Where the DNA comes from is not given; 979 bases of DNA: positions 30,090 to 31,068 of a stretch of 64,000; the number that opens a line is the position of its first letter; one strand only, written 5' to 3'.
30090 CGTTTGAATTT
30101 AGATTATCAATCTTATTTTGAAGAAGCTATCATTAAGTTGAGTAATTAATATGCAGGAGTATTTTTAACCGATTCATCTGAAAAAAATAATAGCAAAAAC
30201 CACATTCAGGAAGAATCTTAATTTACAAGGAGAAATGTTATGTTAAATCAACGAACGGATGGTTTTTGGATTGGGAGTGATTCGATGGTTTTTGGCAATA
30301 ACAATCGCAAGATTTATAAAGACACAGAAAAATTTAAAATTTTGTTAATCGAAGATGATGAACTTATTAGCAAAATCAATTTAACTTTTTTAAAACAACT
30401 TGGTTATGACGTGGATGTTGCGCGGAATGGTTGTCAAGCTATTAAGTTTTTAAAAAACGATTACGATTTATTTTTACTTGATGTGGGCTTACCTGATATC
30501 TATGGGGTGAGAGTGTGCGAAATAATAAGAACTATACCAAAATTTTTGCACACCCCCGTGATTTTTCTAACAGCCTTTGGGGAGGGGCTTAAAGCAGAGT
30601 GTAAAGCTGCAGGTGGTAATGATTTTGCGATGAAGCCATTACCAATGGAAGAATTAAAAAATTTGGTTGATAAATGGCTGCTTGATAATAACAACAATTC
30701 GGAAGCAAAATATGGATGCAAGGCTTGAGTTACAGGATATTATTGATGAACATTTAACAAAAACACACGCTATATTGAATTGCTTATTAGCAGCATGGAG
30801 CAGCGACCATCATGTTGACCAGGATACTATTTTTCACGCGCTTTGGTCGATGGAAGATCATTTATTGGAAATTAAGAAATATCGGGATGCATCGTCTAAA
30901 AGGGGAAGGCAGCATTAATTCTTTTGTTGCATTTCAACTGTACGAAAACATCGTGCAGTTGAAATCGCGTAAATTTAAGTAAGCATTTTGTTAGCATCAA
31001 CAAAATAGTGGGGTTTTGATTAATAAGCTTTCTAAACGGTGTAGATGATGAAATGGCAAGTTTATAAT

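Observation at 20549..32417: Decayed tandem genomic-island array at the ssrA (tmRNA) 3' end with defence-type cargo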

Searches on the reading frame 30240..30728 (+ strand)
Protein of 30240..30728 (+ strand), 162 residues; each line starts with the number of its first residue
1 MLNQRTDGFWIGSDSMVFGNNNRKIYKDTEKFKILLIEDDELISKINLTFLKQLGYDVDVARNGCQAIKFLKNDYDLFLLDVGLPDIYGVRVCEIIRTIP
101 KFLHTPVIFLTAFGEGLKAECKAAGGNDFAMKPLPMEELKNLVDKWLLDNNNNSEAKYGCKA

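Call 17: search_protein_families(library=pfam, proteins=[window:30240-30728:+], max_evalue=0.01)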
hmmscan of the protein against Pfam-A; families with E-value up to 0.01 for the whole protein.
window:30240-30728:+ (162 aa): 1 family
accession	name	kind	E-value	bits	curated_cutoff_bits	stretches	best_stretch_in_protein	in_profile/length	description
PF00072.30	Response_reg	-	9.5e-21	74.5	30.2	1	34-143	1-110/111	Response regulator receiver domain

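Call 18: search_protein_families(library=padloc, proteins=[window:30240-30728:+], max_evalue=0.01)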
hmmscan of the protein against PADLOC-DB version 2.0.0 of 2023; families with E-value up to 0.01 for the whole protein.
window:30240-30728:+ (162 aa): 1 family
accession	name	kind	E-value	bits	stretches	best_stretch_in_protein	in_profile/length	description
PDLC04725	PDC-M60B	-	0.00084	17.2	1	31-86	3-61/158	-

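Call 19: search_protein_families(library=ncbifam, proteins=[window:30240-30728:+], max_evalue=0.01)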
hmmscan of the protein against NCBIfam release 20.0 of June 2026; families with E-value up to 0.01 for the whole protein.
window:30240-30728:+ (162 aa): 89 families (the best 25 are shown)
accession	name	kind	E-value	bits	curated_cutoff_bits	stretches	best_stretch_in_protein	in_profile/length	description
NF038297.2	hybrid_HK_HrmK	equivalog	2.9e-19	69.2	725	1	27-146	486-607/607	hybrid histidine kinase/response regulator HrmK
NF008302.0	PRK11091.1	equivalog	7.6e-19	67.4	838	1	27-155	521-651/779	aerobic respiration two-component sensor histidine kinase ArcB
NF053854.1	RespRegPhoBBctds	equivalog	1.1e-16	60.9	270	1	34-148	1-116/225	two-component system response regulator PhoB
TIGR02956.1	TMAO_torS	equivalog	1.7e-16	59.6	676.5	1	25-156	695-829/967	TMAO reductase system sensor histidine kinase/response regulator TorS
NF051850.1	RespRegRprY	equivalog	2.1e-16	60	370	1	30-145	3-118/234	response regulator transcription factor RprY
NF008318.0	PRK11107.1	equivalog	1.5e-15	56.3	890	1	27-154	663-792/920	two-component sensor histidine kinase BarA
NF041733.1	resp_reg_CseB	equivalog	2e-15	56.8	350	1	33-140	2-108/228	two-component system response regulator CseB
NF008296.0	PRK11083.1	equivalog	2.4e-15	56.6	273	1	31-145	3-116/228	two-component system response regulator CreB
NF045944.1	ResRegRpaBCyano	equivalog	5.4e-15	55.4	330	1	35-147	1-112/229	response regulator transcription factor RpaB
NF041946.1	LuxO_transreg_Vib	equivalog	1.8e-14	53.4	800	1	37-155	2-120/463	quorum-sensing sigma-54 dependent transcriptional regulator LuxO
NF041866.1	EpsW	equivalog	2.6e-14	52.9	200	1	32-148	6-126/131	exopolysaccharide biosynthesis response regulator EpsW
TIGR02154.1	PhoB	equivalog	2.7e-14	53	296.2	1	33-143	4-116/226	phosphate regulon transcriptional regulator PhoB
NF007928.2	PRK10643.1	equivalog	3.4e-14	53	330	1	33-156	2-125/216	two-component system response regulator PmrA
NF008469.0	PRK11361.1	equivalog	6.9e-14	51.4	714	1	32-147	5-120/461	acetoacetate metabolism transcriptional regulator AtoC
NF008199.0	PRK10955.1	equivalog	2.6e-13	50.4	341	1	33-143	3-111/232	envelope stress response regulator transcription factor CpxR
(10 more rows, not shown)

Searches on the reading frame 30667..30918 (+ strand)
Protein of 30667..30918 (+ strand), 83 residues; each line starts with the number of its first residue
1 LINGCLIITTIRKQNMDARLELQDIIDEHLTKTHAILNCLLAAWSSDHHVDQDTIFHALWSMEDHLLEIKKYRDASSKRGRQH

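Call 17: search_protein_families(library=pfam, proteins=[window:30667-30918:+], max_evalue=0.01)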
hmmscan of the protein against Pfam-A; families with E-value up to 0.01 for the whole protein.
window:30667-30918:+ (83 aa): 0 families

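Call 54: search_protein_families(library=phrogs, proteins=[window:30667-30918:+], max_evalue=0.01)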
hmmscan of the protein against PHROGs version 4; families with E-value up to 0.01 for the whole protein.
window:30667-30918:+ (83 aa): 0 families

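Call 95: search_protein_families(library=padloc, proteins=[window:30667-30918:+], max_evalue=0.001)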
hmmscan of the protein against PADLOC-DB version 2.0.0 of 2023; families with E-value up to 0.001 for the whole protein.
window:30667-30918:+ (83 aa): 0 families
